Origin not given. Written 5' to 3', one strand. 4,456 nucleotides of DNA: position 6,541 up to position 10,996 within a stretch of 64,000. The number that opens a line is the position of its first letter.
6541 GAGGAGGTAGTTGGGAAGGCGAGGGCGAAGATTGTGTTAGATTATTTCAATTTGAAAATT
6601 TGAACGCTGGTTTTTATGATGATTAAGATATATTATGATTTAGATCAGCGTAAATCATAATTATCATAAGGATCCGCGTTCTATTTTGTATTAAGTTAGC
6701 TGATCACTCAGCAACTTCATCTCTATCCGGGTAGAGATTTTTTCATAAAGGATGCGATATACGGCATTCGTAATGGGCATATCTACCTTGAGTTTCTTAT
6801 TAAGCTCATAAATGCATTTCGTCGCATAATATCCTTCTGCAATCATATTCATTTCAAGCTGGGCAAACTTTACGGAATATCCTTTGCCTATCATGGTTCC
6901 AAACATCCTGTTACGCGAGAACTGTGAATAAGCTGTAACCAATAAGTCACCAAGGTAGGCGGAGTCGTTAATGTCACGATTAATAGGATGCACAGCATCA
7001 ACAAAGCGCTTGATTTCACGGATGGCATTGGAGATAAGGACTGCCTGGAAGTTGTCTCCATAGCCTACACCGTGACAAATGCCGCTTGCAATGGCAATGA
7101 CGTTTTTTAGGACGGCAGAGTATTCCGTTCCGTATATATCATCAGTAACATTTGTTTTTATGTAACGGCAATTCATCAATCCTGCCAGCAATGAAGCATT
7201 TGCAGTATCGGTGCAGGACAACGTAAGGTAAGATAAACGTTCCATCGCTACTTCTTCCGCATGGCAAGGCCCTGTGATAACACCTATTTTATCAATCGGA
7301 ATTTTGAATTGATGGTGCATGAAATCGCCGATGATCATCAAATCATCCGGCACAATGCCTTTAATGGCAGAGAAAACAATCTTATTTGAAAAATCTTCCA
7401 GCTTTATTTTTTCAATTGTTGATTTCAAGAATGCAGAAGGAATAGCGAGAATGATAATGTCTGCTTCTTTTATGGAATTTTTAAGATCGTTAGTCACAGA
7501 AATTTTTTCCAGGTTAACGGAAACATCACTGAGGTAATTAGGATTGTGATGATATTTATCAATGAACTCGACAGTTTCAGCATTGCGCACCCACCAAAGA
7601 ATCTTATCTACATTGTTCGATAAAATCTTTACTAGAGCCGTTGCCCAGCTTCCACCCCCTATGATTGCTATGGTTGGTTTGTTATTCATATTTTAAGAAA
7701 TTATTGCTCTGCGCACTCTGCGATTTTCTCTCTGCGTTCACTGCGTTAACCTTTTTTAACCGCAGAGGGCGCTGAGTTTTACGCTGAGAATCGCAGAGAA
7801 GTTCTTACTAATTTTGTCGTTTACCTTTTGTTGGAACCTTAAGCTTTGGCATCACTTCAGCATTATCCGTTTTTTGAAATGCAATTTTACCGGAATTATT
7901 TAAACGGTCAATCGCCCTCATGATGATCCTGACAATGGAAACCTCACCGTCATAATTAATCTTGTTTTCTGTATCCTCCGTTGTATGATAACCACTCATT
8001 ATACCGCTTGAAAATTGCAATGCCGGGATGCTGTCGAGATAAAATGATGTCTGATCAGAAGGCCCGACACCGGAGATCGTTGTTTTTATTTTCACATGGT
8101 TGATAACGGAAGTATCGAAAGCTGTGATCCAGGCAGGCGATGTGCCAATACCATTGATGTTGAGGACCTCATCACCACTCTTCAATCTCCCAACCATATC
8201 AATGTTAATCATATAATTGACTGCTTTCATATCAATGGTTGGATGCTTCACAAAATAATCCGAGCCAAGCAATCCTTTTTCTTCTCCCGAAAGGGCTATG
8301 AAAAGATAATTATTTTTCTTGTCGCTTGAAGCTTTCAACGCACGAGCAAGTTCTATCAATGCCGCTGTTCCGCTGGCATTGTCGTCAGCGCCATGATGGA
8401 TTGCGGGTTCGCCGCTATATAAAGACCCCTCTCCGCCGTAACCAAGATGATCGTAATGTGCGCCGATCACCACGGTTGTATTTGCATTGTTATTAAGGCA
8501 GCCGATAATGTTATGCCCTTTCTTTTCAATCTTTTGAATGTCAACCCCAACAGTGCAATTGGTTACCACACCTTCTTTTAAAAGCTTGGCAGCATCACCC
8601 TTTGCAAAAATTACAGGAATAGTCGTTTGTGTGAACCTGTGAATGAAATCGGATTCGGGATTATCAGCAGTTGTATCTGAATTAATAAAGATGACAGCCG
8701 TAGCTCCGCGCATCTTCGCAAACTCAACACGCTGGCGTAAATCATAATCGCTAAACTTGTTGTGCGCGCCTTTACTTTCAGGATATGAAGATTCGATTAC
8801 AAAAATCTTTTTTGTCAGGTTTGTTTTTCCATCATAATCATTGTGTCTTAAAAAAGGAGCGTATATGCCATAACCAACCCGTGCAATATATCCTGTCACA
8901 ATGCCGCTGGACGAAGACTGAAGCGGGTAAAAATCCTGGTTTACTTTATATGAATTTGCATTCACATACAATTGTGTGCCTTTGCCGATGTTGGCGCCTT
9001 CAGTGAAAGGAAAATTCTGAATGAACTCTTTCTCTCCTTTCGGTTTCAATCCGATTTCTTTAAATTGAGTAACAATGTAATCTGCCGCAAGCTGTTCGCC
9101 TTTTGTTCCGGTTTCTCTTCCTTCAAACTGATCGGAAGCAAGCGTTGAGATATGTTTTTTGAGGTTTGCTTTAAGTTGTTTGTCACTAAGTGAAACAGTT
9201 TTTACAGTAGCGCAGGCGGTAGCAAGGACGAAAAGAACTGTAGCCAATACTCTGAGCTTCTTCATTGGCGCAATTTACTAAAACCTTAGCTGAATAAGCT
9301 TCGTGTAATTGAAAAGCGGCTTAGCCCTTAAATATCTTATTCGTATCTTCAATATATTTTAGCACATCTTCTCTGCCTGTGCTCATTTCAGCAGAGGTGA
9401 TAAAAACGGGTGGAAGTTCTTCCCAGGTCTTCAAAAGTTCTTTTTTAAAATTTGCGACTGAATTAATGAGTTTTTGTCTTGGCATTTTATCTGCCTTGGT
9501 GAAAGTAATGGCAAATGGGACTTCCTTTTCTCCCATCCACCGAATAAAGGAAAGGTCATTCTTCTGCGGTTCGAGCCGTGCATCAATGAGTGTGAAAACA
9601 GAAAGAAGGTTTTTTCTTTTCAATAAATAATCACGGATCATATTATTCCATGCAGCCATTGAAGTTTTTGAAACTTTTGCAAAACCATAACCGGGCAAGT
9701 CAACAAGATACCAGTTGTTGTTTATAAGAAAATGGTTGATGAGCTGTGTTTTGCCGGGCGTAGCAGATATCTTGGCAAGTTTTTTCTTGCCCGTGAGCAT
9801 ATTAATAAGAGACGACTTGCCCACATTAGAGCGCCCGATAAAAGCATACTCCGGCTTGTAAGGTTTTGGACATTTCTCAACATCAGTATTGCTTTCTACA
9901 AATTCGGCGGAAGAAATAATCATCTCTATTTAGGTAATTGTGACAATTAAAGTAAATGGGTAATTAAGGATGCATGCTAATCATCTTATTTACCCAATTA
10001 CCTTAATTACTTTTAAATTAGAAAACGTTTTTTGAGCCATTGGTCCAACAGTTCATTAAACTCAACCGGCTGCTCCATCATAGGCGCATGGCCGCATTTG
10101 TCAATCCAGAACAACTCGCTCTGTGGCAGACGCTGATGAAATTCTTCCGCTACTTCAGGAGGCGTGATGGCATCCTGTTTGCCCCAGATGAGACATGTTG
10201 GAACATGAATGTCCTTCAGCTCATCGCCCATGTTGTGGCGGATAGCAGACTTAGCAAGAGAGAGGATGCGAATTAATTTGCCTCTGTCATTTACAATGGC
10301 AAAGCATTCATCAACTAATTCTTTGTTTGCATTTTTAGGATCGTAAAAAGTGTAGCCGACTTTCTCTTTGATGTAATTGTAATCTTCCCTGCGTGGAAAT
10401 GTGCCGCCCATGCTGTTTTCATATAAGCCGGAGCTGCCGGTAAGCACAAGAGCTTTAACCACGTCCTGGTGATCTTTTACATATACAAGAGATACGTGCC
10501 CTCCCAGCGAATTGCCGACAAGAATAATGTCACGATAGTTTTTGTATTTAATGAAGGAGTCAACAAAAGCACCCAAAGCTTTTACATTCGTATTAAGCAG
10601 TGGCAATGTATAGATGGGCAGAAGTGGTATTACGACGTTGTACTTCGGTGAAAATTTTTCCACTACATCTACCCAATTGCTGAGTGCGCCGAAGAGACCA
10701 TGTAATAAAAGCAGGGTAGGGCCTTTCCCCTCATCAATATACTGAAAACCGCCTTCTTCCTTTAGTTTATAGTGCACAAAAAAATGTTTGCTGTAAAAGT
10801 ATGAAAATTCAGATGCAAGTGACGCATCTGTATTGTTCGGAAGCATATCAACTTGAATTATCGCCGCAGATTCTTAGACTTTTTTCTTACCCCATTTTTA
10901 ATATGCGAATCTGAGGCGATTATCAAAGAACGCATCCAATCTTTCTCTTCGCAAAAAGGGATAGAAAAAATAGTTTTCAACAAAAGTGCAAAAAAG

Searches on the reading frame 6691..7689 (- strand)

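Call 63: search_protein_families(library=pfam, max_evalue=0.001, proteins=[window:6691-7689:-])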
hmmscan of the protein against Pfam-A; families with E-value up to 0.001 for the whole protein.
window:6691-7689:- (332 aa): 4 families
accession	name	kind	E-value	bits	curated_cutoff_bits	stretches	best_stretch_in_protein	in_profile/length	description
PF07479.19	NAD_Gly3P_dh_C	-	2.5e-47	161.1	25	1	184-321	1-138/142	NAD-dependent glycerol-3-phosphate dehydrogenase C-terminus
PF01210.29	NAD_Gly3P_dh_N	-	1.3e-35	123.1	23.1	1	7-164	2-157/158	NAD-dependent glycerol-3-phosphate dehydrogenase N-terminus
PF20618.3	GPD_NAD_C_bact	-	8.2e-21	74.8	27.6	1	244-310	1-66/66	Bacterial GPD, NAD-dependent C-terminal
PF03807.23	F420_oxidored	-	2.8e-08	34.7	21.6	1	6-109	1-92/94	NADP oxidoreductase coenzyme F420-dependent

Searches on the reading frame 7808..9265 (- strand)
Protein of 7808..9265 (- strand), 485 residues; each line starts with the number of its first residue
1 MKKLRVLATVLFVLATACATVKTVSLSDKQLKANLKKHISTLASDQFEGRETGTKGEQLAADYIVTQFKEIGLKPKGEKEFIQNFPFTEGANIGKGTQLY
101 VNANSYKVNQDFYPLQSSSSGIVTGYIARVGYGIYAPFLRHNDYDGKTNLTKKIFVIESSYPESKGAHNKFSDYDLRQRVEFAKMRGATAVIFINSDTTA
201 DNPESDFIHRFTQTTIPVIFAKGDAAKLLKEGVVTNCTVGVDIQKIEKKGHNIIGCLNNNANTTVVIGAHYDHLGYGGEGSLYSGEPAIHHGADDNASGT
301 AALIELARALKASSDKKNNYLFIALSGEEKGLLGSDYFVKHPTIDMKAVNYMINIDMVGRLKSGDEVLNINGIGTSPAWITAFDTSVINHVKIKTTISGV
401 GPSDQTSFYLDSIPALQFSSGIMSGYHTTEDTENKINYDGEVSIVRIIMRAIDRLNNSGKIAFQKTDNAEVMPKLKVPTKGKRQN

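Call 63: search_protein_families(library=pfam, max_evalue=0.001, proteins=[window:7808-9265:-])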
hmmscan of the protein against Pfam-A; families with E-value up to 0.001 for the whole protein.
window:7808-9265:- (485 aa): 5 families
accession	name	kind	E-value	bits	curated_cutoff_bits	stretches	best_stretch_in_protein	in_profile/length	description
PF04389.22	Peptidase_M28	-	8.2e-37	127.3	21.3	1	252-449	1-190/193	Peptidase family M28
PF01546.33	Peptidase_M20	-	4.4e-05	23.9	24.6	1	291-355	31-95/206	Peptidase family M20/M25/M40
PF02225.27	PA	-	0.00015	22.2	23.9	1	142-227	16-93/95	PA domain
PF05450.20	Nicastrin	-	0.00038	20.5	25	1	291-365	20-105/218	Nicastrin large lobe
PF05343.19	Peptidase_M42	-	0.00062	19.4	23.2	0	295-401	134-233/292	M42 glutamyl aminopeptidase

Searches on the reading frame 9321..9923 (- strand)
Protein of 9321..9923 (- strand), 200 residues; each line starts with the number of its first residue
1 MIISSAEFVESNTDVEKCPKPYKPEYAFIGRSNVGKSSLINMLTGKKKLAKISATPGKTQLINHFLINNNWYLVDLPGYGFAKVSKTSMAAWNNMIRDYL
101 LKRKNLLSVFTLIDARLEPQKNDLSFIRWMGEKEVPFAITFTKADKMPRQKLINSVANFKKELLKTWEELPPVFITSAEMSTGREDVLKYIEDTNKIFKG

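Call 63: search_protein_families(library=pfam, max_evalue=0.001, proteins=[window:9321-9923:-])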
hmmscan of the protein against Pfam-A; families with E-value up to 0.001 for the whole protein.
window:9321-9923:- (200 aa): 4 families
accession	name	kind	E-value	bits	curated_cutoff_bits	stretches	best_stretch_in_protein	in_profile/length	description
PF01926.29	MMR_HSR1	-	1.7e-18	67.2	21.9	1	26-143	2-113/113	50S ribosome-binding GTPase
PF02421.24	FeoB_N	-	6.5e-10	39.2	27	1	26-187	3-152/156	Ferrous iron transport protein B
PF03193.22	RsgA_GTPase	-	1.5e-09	38.4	30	1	26-79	109-168/174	RsgA GTPase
PF00350.29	Dynamin_N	-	1.5e-06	28.8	27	0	27-49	2-24/168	Dynamin family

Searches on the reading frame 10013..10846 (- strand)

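Call 63: search_protein_families(library=pfam, max_evalue=0.001, proteins=[window:10013-10846:-])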
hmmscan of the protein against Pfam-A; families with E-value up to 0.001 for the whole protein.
window:10013-10846:- (277 aa): 6 families
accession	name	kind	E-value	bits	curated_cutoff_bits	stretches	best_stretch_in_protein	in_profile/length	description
PF00561.26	Abhydrolase_1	-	1.9e-19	70.7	25.8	2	43-141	1-103/245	alpha/beta hydrolase fold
PF12146.15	Hydrolase_4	-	1.3e-13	51.2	27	2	86-138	57-109/239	Serine aminopeptidase, S33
PF12697.13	Abhydrolase_6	-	3.4e-13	51.2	26.3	1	45-265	1-216/217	Alpha/beta hydrolase family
PF12695.13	Abhydrolase_5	-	3.4e-05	24.1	27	0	69-138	27-89/164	Alpha/beta hydrolase family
PF03096.20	Ndr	-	0.00023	20.4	23.3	0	90-270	84-275/283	Ndr family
PF08386.16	Abhydrolase_4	-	0.00033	21.2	21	1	214-259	34-79/103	TAP-like protein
